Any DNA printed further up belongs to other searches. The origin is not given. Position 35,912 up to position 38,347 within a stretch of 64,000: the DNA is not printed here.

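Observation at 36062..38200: MBL-fold hydrolase fused to tandem cyclic-nucleotide-binding domains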

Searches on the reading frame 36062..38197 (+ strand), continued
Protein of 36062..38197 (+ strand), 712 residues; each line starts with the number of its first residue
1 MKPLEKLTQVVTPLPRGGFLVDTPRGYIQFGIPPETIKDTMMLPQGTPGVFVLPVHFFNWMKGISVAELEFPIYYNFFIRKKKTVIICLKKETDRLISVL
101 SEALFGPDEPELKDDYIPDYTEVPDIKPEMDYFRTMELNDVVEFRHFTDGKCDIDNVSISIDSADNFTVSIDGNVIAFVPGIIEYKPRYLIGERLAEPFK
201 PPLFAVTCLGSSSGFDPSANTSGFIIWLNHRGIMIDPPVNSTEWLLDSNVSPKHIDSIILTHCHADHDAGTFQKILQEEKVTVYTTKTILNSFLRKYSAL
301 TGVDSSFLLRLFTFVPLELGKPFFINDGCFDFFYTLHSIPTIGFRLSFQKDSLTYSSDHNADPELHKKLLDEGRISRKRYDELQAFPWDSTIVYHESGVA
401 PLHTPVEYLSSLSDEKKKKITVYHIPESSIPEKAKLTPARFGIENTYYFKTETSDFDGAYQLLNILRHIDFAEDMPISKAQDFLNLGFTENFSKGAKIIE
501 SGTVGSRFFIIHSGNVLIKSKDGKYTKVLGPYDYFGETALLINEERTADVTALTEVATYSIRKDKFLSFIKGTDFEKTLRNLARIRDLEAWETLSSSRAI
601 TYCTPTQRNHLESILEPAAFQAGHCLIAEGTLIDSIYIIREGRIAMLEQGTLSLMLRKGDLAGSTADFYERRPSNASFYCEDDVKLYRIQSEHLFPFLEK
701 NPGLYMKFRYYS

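Call 8: find_homologous_proteins(query=window:36062-38197:+)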
Query window:36062-38197:+ (712 aa): 2084 proteins with E <= 0.001 among 8000 candidates; the best 120 are listed.
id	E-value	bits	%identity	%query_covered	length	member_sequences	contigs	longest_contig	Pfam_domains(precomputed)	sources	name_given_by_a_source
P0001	0.0e+0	1627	99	100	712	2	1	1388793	PF12706.14,PF23023.2,PF00027.36,PF00753.34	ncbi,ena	-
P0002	4.1e-297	1005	62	100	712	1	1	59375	PF12706.14,PF23023.2,PF00027.36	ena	-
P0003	4.9e-296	1002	61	100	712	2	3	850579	PF23023.2,PF00027.36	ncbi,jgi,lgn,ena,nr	ncbi:MAG: cAMP/cGMP-dependent 3',5'-cyclic-AMP/GMP phosphodiesterase [Spirochaetae bacterium HGW-Spi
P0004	2.2e-289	980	61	99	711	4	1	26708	PF23023.2,PF00027.36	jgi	jgi:CRP-like cAMP-binding protein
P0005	3.1e-285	966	59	100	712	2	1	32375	PF12706.14,PF23023.2,PF00027.36,PF00753.34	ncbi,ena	-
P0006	1.3e-279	948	59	100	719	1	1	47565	PF12706.14,PF23023.2,PF00027.36,PF00753.34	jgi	-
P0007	1.2e-278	944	58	100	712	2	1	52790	PF12706.14,PF23023.2,PF00027.36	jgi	-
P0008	1.0e-277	941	58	100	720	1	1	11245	PF12706.14,PF23023.2,PF00027.36,PF00753.34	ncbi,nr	ncbi:MAG: cAMP/cGMP-dependent 3',5'-cyclic-AMP/GMP phosphodiesterase [bacterium]|nr:cAMP/cGMP-depend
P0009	5.9e-274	929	57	100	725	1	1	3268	PF12706.14,PF23023.2,PF00027.36,PF00753.34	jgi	-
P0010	3.1e-270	917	57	100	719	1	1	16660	PF12706.14,PF23023.2,PF00027.36,PF00753.34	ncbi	ncbi:cAMP/cGMP-dependent 3',5'-cyclic-AMP/GMP phosphodiesterase [Spirochaetota bacterium]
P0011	3.7e-268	910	56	99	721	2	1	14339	PF12706.14,PF23023.2,PF00027.36,PF00753.34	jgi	jgi:CRP-like cAMP-binding protein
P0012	7.1e-268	909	55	100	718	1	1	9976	PF12706.14,PF23023.2,PF00027.36,PF00753.34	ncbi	-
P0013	9.6e-268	908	55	100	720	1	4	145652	PF12706.14,PF23023.2,PF00027.36,PF00753.34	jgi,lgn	jgi:CRP-like cAMP-binding protein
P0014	6.0e-263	892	56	99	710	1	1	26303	PF12706.14,PF23023.2,PF00027.36,PF00753.34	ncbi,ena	-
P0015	9.4e-263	892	55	100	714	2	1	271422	PF23023.2,PF00027.36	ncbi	-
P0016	9.0e-262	889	56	100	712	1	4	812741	PF12706.14,PF23023.2,PF00027.36,PF00753.34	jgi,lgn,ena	-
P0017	2.1e-261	887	56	100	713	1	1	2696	PF23023.2,PF00027.36,PF00753.34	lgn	-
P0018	2.8e-260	884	55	100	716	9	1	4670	PF12706.14,PF23023.2,PF00027.36,PF00753.34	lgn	-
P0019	6.2e-260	882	54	99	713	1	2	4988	PF12706.14,PF23023.2,PF00027.36,PF00753.34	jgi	jgi:CRP-like cAMP-binding protein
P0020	7.3e-260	882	55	100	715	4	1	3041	PF12706.14,PF23023.2,PF00027.36,PF00753.34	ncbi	-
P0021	1.0e-259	882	55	100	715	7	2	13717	PF12706.14,PF23023.2,PF00027.36,PF00753.34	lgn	-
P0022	1.4e-258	878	54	100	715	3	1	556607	PF12706.14,PF23023.2,PF00027.36,PF00753.34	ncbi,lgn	-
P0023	2.0e-258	877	55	98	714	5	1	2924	PF12706.14,PF23023.2,PF00027.36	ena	-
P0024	2.7e-258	877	54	100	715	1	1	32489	PF12706.14,PF23023.2,PF00027.36,PF00753.34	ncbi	ncbi:cAMP/cGMP-dependent 3',5'-cyclic-AMP/GMP phosphodiesterase [Spirochaetota bacterium]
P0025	8.8e-257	872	55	98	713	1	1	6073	PF12706.14,PF23023.2,PF00027.36,PF00753.34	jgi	jgi:CRP-like cAMP-binding protein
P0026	1.3e-256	872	54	99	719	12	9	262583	PF12706.14,PF23023.2,PF00027.36,PF00753.34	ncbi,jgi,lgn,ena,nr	ncbi:MAG TPA: cAMP/cGMP-dependent 3',5'-cyclic-AMP/GMP phosphodiesterase [Spirochaetota bacterium]|n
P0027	1.8e-256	871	55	100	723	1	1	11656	PF12706.14,PF23023.2,PF00027.36,PF00753.34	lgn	-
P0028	2.0e-256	871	55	99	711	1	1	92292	PF12706.14,PF23023.2,PF00027.36,PF00753.34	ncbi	-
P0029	2.2e-256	871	54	98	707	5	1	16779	PF12706.14,PF23023.2,PF00027.36,PF00753.34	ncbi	-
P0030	2.2e-256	871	54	98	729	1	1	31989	PF12706.14,PF23023.2,PF00027.36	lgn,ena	-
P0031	3.6e-256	870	54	98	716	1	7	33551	PF12706.14,PF23023.2,PF00027.36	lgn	-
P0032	4.4e-256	870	54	99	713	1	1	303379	PF12706.14,PF23023.2,PF00027.36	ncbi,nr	ncbi:MAG: cAMP/cGMP-dependent 3',5'-cyclic-AMP/GMP phosphodiesterase [Spirochaetes bacterium]|nr:cAM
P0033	9.2e-256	869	55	100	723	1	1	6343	PF12706.14,PF23023.2,PF00027.36,PF00753.34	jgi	-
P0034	2.3e-255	867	56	100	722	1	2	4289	PF12706.14,PF23023.2,PF00027.36,PF00753.34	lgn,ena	-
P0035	2.4e-255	867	54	99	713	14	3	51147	PF12706.14,PF23023.2,PF00027.36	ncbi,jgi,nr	ncbi:MAG TPA: cAMP/cGMP-dependent 3',5'-cyclic-AMP/GMP phosphodiesterase [Spirochaetota bacterium]|n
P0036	2.6e-255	867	55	100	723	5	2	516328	PF12706.14,PF23023.2,PF00027.36,PF00753.34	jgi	jgi:CRP-like cAMP-binding protein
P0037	3.8e-255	867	54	98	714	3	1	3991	PF12706.14,PF23023.2,PF00027.36,PF00753.34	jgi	jgi:CRP-like cAMP-binding protein/phosphoribosyl 1,2-cyclic phosphodiesterase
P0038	4.3e-255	866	55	98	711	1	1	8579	PF12706.14,PF23023.2,PF00027.36,PF00753.34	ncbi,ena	-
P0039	5.4e-255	866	54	100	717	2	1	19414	PF12706.14,PF23023.2,PF00027.36,PF00753.34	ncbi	-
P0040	7.0e-255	866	54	99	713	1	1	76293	PF12706.14,PF23023.2,PF00027.36,PF00753.34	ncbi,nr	ncbi:MAG: cAMP/cGMP-dependent 3',5'-cyclic-AMP/GMP phosphodiesterase [Spirochaetes bacterium]|nr:cAM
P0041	1.6e-254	865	54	98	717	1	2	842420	PF12706.14,PF23023.2,PF00027.36,PF00753.34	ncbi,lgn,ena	-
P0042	2.1e-254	864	55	98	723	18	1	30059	PF12706.14,PF23023.2,PF00027.36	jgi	jgi:CRP-like cAMP-binding protein/phosphoribosyl 1,2-cyclic phosphodiesterase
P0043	2.3e-254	864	53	99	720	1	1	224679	PF12706.14,PF23023.2,PF00027.36,PF00753.34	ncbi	-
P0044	2.6e-254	864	54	100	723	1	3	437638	PF12706.14,PF23023.2,PF00027.36,PF00753.34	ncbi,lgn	-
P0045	3.5e-254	863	55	100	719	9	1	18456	PF12706.14,PF23023.2,PF00027.36,PF00753.34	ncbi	-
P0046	3.6e-254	863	53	99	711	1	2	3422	PF12706.14,PF23023.2,PF00027.36,PF00753.34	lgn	-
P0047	6.0e-254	863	54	98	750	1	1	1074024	PF12706.14,PF23023.2,PF00027.36,PF00753.34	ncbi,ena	-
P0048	7.2e-254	862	53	99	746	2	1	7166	PF12706.14,PF23023.2,PF00027.36,PF00753.34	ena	-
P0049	8.3e-254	862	55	100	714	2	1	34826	PF12706.14,PF23023.2,PF00027.36,PF00753.34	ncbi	-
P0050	9.1e-254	862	53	99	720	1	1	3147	PF12706.14,PF23023.2,PF00027.36,PF00753.34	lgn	-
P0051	9.4e-254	862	54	98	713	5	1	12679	PF12706.14,PF23023.2,PF00027.36,PF00753.34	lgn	-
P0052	1.7e-253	861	54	100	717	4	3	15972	PF12706.14,PF23023.2,PF00027.36,PF00753.34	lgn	-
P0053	2.0e-253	861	53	99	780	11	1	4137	PF12706.14,PF23023.2,PF00027.36,PF00753.34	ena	-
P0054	2.2e-253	861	54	100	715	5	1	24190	PF12706.14,PF23023.2,PF00027.36,PF00753.34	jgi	-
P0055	2.6e-253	861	53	98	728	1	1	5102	PF12706.14,PF23023.2,PF00027.36,PF00753.34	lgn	-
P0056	4.4e-253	860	54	98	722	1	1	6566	PF12706.14,PF23023.2,PF00027.36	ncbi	-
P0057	7.0e-253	859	54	98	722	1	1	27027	PF12706.14,PF23023.2,PF00027.36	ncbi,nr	ncbi:MAG: cAMP/cGMP-dependent 3',5'-cyclic-AMP/GMP phosphodiesterase [Spirochaetes bacterium]|nr:cAM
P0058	8.1e-253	859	54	98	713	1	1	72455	PF12706.14,PF23023.2,PF00027.36,PF00753.34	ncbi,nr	ncbi:MAG: cAMP/cGMP-dependent 3',5'-cyclic-AMP/GMP phosphodiesterase [Spirochaetes bacterium]|nr:cAM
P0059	9.5e-253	859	54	99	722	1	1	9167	PF12706.14,PF23023.2,PF00027.36,PF00753.34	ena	-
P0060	1.4e-252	858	53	100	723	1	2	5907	PF12706.14,PF23023.2,PF00027.36,PF00753.34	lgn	-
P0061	1.5e-252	858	54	100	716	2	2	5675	PF12706.14,PF23023.2,PF00027.36,PF00753.34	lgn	-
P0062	1.7e-252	858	54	99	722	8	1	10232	PF12706.14,PF23023.2,PF00027.36,PF00753.34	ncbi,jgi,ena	-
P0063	1.7e-252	858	53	99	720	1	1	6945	PF12706.14,PF23023.2,PF00027.36,PF00753.34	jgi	jgi:CRP-like cAMP-binding protein/phosphoribosyl 1,2-cyclic phosphodiesterase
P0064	1.7e-252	858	53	99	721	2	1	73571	PF12706.14,PF23023.2,PF00027.36,PF00753.34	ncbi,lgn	-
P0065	2.4e-252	857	54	100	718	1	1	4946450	PF12706.14,PF23023.2,PF00027.36,PF00753.34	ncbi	-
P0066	2.5e-252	857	53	98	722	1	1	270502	PF12706.14,PF23023.2,PF00027.36,PF00753.34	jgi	-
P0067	2.8e-252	857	53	100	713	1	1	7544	PF12706.14,PF23023.2,PF00027.36,PF00753.34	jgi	jgi:CRP-like cAMP-binding protein/phosphoribosyl 1,2-cyclic phosphodiesterase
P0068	4.9e-252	856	54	100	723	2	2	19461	PF12706.14,PF23023.2,PF00027.36,PF00753.34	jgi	-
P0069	6.2e-252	856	52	99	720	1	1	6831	PF12706.14,PF23023.2,PF00027.36,PF00753.34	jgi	-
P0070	6.6e-252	856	53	98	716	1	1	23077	PF12706.14,PF23023.2,PF00027.36,PF00753.34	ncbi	-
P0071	9.6e-252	855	55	98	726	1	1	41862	PF12706.14,PF23023.2,PF00027.36,PF00753.34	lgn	-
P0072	1.5e-251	855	53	99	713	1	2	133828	PF12706.14,PF23023.2,PF00027.36,PF00753.34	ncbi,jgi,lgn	jgi:CRP-like cAMP-binding protein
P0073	1.6e-251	855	54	99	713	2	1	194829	PF12706.14,PF23023.2,PF00027.36,PF00753.34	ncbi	-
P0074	1.7e-251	855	53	98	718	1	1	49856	PF12706.14,PF23023.2,PF00027.36,PF00753.34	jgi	jgi:CRP-like cAMP-binding protein/phosphoribosyl 1,2-cyclic phosphodiesterase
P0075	1.8e-251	854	53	99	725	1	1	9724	PF12706.14,PF23023.2,PF00027.36,PF00753.34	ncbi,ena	-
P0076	2.1e-251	854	53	100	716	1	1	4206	PF12706.14,PF23023.2,PF00027.36,PF00753.34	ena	-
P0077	3.2e-251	854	53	98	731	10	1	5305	PF12706.14,PF23023.2,PF00027.36,PF00753.34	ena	-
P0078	4.8e-251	853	53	98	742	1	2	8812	PF12706.14,PF23023.2,PF00027.36,PF00753.34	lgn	-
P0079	5.8e-251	853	54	98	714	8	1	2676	PF12706.14,PF23023.2,PF00027.36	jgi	jgi:CRP-like cAMP-binding protein/phosphoribosyl 1,2-cyclic phosphodiesterase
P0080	6.4e-251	853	52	99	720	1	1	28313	PF12706.14,PF23023.2,PF00027.36,PF00753.34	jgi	jgi:CRP-like cAMP-binding protein/phosphoribosyl 1,2-cyclic phosphodiesterase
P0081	8.1e-251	852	53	99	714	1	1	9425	PF12706.14,PF23023.2,PF00027.36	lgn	-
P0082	1.2e-250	852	53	99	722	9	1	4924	PF12706.14,PF23023.2,PF00027.36,PF00753.34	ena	-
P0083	1.5e-250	851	53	99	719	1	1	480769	PF12706.14,PF23023.2,PF00027.36,PF00753.34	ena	-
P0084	2.1e-250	851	53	100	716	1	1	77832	PF12706.14,PF23023.2,PF00027.36,PF00753.34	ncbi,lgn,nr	ncbi:MAG: cAMP/cGMP-dependent 3',5'-cyclic-AMP/GMP phosphodiesterase [Spirochaetales bacterium]|nr:c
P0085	2.5e-250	851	54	98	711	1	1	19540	PF23023.2,PF00027.36,PF00753.34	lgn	-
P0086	2.6e-250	851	54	100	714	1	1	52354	PF12706.14,PF23023.2,PF00027.36,PF00753.34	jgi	-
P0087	2.9e-250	851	52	99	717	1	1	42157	PF12706.14,PF23023.2,PF00027.36,PF00753.34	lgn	-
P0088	5.0e-250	850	53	99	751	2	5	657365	PF12706.14,PF23023.2,PF00027.36,PF00753.34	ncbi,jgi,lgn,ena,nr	ncbi:MAG TPA: cAMP/cGMP-dependent 3',5'-cyclic-AMP/GMP phosphodiesterase [Spirochaetota bacterium]|n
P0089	7.3e-250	849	54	100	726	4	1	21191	PF12706.14,PF23023.2,PF00027.36,PF00753.34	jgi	-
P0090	8.9e-250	849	53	98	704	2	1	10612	PF12706.14,PF23023.2,PF00027.36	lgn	-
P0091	1.1e-249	849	53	98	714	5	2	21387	PF12706.14,PF23023.2,PF00027.36,PF00753.34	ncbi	-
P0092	1.2e-249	848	52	99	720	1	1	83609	PF12706.14,PF23023.2,PF00027.36,PF00753.34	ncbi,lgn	-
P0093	1.6e-249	848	54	98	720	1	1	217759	PF12706.14,PF23023.2,PF00027.36,PF00753.34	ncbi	-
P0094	1.8e-249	848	53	99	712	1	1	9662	PF12706.14,PF23023.2,PF00027.36,PF00753.34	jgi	-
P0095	2.0e-249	848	54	98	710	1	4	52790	PF12706.14,PF23023.2,PF00027.36,PF00753.34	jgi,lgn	jgi:CRP-like cAMP-binding protein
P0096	2.0e-249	848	54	98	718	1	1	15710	PF12706.14,PF23023.2,PF00027.36,PF00753.34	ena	-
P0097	2.1e-249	848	52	99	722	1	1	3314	PF23023.2,PF00027.36,PF00753.34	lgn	-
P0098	3.0e-249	847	53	99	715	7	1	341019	PF12706.14,PF23023.2,PF00027.36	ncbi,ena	-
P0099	3.2e-249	847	53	99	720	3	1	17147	PF12706.14,PF23023.2,PF00027.36,PF00753.34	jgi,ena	-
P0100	3.5e-249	847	53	99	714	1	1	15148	PF12706.14,PF23023.2,PF00027.36,PF00753.34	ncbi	-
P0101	4.5e-249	847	53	99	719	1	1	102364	PF12706.14,PF23023.2,PF00027.36,PF00753.34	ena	-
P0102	5.9e-249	846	54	98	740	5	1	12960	PF12706.14,PF23023.2,PF00027.36,PF00753.34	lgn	-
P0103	6.0e-249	846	53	99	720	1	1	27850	PF12706.14,PF23023.2,PF00027.36,PF00753.34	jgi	-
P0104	7.1e-249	846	53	100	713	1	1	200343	PF12706.14,PF23023.2,PF00027.36,PF00753.34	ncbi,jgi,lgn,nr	ncbi:MAG: cAMP/cGMP-dependent 3',5'-cyclic-AMP/GMP phosphodiesterase [Spirochaetes bacterium]|jgi:CR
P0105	1.0e-248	845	53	98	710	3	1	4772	PF12706.14,PF23023.2,PF00027.36,PF00753.34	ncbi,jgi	jgi:CRP-like cAMP-binding protein/phosphoribosyl 1,2-cyclic phosphodiesterase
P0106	1.2e-248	845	53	100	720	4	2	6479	PF12706.14,PF23023.2,PF00027.36,PF00753.34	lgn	-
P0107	1.4e-248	845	53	98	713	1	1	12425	PF12706.14,PF23023.2,PF00027.36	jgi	jgi:CRP-like cAMP-binding protein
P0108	2.2e-248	844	53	100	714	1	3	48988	PF12706.14,PF23023.2,PF00027.36,PF00753.34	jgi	jgi:CRP-like cAMP-binding protein/phosphoribosyl 1,2-cyclic phosphodiesterase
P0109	2.3e-248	844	53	98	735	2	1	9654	PF12706.14,PF23023.2,PF00027.36,PF00753.34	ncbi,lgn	-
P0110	2.3e-248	844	53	98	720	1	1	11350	PF12706.14,PF23023.2,PF00027.36,PF00753.34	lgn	-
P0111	2.8e-248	844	52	99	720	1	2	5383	PF12706.14,PF23023.2,PF00027.36,PF00753.34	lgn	-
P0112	3.1e-248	844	52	99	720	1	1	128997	PF12706.14,PF23023.2,PF00027.36,PF00753.34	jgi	-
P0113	3.3e-248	844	53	99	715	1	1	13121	PF12706.14,PF23023.2,PF00027.36,PF00753.34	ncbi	-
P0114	3.7e-248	844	52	100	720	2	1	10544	PF12706.14,PF23023.2,PF00027.36,PF00753.34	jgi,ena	-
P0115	4.7e-248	843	54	100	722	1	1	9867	PF12706.14,PF23023.2,PF00027.36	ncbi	-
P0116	4.9e-248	843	54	100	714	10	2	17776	PF12706.14,PF23023.2,PF00027.36,PF00753.34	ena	-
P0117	5.9e-248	843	53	100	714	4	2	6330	PF12706.14,PF23023.2,PF00027.36,PF00753.34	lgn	-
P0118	6.6e-248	843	54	98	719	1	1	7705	PF12706.14,PF23023.2,PF00027.36,PF00753.34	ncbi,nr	ncbi:MAG: cAMP/cGMP-dependent 3',5'-cyclic-AMP/GMP phosphodiesterase [bacterium]|nr:cAMP/cGMP-depend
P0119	7.3e-248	843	53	100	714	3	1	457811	PF12706.14,PF23023.2,PF00027.36,PF00753.34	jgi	-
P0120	9.2e-248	842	53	100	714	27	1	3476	PF12706.14,PF23023.2,PF00027.36,PF00753.34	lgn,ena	-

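Call 13: find_related_loci(query=A1, collection=genome_contigs, flank=6000)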
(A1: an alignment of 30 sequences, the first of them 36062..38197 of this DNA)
Query A1 (712 aa) in genome_contigs; peptide patterns used: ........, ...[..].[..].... (x = any residue, [..] = any of these).
599 stretches matched a pattern (row limit reached: there are more); 555 encode a relative of the query (tblastn E <= 1e-3); the best 80 are kept; 80 distinct loci.
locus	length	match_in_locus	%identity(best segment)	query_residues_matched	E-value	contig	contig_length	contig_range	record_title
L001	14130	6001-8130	61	1-710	0e+0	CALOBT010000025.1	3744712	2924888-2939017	MAG: uncultured Spirochaetota bacterium isolate LOGT_bin.0113 genome assembly, contig: contig_20799, whole genome shotgu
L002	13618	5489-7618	59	1-710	0e+0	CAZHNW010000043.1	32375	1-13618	MAG TPA_asm: uncultured Leptospirales bacterium isolate binchicken_co42_67 genome assembly, contig: NODE_1306_length_323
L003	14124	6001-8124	57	3-710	0e+0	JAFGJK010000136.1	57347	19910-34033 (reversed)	MAG: Spirochaetes bacterium isolate Zod_Metabat.271 k87_12822780, whole genome shotgun sequence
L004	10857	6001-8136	57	1-710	0e+0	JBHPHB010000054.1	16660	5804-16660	Spirochaetota bacterium isolate SAG AM-311-O03 NODE_54_length_16660_cov_30.539175, whole genome shotgun sequence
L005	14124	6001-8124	56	1-709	0e+0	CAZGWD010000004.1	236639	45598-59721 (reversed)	MAG TPA_asm: uncultured Leptospirales bacterium isolate SRP302447_co4_375 genome assembly, contig: NODE_169_length_23663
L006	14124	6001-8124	55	1-709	0e+0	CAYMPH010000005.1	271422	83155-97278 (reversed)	MAG TPA_asm: uncultured Leptospirales bacterium isolate SRP302447_co4_227 genome assembly, contig: NODE_134_length_27142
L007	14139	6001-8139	54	1-710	0e+0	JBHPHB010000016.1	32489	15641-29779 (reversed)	Spirochaetota bacterium isolate SAG AM-311-O03 NODE_16_length_32489_cov_29.052630, whole genome shotgun sequence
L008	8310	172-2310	55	1-710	0e+0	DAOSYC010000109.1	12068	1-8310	MAG TPA_asm: Spirochaetota bacterium isolate AMR_MDS_2095 NODE_3352_length_12068_cov_7.456339, whole genome shotgun sequ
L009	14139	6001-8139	54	1-710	0e+0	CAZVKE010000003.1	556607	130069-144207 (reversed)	MAG TPA_asm: uncultured Leptospiraceae bacterium isolate SRP216815_co1_157 genome assembly, contig: NODE_6_length_556607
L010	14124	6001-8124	54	5-710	0e+0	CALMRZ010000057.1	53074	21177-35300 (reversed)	MAG TPA_asm: uncultured Spirochaetes bacterium isolate SRR5007357_bin.202_CONCOCT_v1.1_MAG genome assembly, contig: ERZ7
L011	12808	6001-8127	54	5-710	0e+0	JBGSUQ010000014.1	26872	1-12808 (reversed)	MAG: Spirochaetota bacterium isolate JTS-AC436 k141_1215123, whole genome shotgun sequence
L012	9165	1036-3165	53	4-710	0e+0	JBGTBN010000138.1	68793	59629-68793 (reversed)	MAG: Spirochaetota bacterium isolate JTS-AC98 k141_1457664, whole genome shotgun sequence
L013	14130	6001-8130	54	1-710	0e+0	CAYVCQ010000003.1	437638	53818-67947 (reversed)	MAG TPA_asm: uncultured Leptospirales bacterium isolate SRP302447_co2_803 genome assembly, contig: NODE_49_length_437638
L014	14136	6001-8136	54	2-710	0e+0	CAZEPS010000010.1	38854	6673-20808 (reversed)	MAG TPA_asm: uncultured Leptospirales bacterium isolate SRP141376_co4_248 genome assembly, contig: NODE_1841_length_3885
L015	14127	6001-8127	55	4-710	0e+0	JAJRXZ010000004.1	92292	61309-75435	MAG: Spirochaetes bacterium isolate Dive96_bin3.202 k141_348793, whole genome shotgun sequence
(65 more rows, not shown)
